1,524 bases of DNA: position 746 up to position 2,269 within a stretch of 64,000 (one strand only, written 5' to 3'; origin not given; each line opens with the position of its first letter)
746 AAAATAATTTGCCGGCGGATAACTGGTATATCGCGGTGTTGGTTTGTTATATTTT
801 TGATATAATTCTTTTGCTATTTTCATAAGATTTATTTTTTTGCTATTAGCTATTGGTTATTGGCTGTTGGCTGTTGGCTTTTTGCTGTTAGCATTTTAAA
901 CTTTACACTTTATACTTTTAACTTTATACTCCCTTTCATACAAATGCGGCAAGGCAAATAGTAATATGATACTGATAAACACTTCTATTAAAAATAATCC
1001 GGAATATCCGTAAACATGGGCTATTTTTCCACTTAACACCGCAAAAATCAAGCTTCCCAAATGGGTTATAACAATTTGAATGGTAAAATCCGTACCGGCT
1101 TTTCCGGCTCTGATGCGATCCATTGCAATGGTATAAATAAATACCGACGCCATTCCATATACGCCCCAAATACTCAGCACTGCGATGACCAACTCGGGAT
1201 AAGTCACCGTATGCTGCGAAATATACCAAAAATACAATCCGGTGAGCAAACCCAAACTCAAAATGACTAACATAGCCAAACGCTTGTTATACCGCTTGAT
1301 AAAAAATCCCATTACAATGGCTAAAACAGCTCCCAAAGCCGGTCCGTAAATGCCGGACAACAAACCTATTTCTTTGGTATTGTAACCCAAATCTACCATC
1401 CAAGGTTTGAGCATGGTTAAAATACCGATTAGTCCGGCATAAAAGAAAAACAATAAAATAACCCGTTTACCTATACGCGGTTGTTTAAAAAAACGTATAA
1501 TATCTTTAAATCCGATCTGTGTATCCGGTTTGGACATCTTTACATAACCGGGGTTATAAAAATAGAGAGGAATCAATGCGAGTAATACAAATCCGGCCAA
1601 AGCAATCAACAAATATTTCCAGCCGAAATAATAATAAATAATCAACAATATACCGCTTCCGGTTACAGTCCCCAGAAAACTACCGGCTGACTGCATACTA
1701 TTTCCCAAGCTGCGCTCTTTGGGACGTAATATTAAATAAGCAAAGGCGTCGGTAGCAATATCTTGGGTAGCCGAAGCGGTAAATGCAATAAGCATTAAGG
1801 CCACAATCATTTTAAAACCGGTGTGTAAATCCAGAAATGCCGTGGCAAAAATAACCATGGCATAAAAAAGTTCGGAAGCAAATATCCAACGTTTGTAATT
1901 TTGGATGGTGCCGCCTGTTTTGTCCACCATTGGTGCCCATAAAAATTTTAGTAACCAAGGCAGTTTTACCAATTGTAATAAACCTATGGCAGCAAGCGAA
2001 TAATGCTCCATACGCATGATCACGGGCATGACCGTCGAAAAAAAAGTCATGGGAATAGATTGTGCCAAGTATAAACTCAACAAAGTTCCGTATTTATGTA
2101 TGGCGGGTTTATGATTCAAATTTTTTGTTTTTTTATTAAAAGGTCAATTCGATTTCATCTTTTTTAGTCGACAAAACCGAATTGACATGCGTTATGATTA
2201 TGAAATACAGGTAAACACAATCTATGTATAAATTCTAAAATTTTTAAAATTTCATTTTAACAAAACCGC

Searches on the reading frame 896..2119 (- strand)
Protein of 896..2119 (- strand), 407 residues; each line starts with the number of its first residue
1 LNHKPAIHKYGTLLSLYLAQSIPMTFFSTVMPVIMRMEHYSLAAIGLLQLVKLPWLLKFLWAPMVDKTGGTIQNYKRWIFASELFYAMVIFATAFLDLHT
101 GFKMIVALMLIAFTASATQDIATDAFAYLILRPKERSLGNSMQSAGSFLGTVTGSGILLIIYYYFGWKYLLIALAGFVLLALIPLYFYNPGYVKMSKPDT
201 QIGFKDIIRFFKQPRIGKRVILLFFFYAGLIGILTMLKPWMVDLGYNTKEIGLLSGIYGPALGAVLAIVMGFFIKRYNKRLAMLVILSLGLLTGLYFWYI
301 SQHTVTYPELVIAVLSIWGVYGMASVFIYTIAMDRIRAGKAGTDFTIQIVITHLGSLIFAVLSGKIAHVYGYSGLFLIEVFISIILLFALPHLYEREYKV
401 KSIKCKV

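Call 16: search_protein_families(library=pfam, proteins=[window:896-2119:-], max_evalue=0.00001)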
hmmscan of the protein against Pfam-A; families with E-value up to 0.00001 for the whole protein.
window:896-2119:- (407 aa): 2 families
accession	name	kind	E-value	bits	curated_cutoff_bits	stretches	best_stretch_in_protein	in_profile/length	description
PF07690.21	MFS_1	-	4.3e-28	98.7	33.4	1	15-358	3-345/347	Major Facilitator Superfamily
PF13000.13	Acatn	-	1e-09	38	23.7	1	13-154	5-170/546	Acetyl-coenzyme A transporter 1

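Call 32: search_protein_families(library=ncbifam, proteins=[window:896-2119:-], max_evalue=0.001)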
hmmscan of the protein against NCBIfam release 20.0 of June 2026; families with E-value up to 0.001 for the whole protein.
window:896-2119:- (407 aa): 4 families
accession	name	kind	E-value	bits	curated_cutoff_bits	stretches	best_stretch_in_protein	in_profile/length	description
TIGR02718.1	sider_RhtX_FptX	subfamily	1.4e-44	152.6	356.15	1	11-385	4-382/390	RhtX/FptX family siderophore transporter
TIGR00901.2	2A0125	subfamily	4.4e-33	114.6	350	1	12-388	8-413/417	AmpG family muropeptide MFS transporter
NF008867.0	PRK11902.1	equivalog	1.1e-25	90.5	656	1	9-387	14-397/419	muropeptide transporter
NF008238.0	PRK11010.1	equivalog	1.9e-21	76.5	756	1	9-387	13-396/492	muropeptide MFS transporter AmpG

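Call 35: find_encoding_contigs(protein=window:896-2119:-, flank=10000, max_places=4)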
Protein window:896-2119:- (407 aa): 2 contigs read that carry it; 2 places shown.
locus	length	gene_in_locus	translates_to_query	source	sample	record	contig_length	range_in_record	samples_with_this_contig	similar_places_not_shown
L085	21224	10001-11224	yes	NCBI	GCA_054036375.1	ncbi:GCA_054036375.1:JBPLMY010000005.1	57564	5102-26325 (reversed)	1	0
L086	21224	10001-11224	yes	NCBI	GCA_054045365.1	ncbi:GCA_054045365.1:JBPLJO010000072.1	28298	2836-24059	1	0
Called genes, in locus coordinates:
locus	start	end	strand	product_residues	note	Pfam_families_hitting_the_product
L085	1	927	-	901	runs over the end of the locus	PF16656:Pur_ac_phosph_N (faint), PF00041:fn3, PF23759:GBD_T9SS_assoc, PF18962:Por_Secre_tail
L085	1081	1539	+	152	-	PF03190:Thioredox_DsbH, PF13899:Thioredoxin_7, PF13098:Thioredoxin_2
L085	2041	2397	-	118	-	-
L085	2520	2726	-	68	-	PF11127:YgaP-like_TM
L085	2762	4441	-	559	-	-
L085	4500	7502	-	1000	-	PF07719:TPR_2 (faint), PF09976:TPR_21 (faint), PF12895:ANAPC3 (faint), PF13525:YfiO (faint), PF13174:TPR_6 (faint), PF17874:TPR_MalT (faint), PF25063:ARM_TT21_C, PF13432:TPR_16 (weak), +10 more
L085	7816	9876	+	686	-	PF07715:Plug, PF00593:TonB_dep_Rec_b-barrel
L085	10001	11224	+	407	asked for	PF07690:MFS_1, PF13000:Acatn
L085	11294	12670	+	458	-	PF04055:Radical_SAM, PF06969:HemN_C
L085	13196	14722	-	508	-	-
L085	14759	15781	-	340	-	PF05096:Glu_cyclase_2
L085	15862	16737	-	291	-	PF01039:Carboxyl_trans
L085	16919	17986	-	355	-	PF01116:F_bP_aldolase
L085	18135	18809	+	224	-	PF00719:Pyrophosphatase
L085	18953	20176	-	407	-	-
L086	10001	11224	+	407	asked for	PF07690:MFS_1, PF13000:Acatn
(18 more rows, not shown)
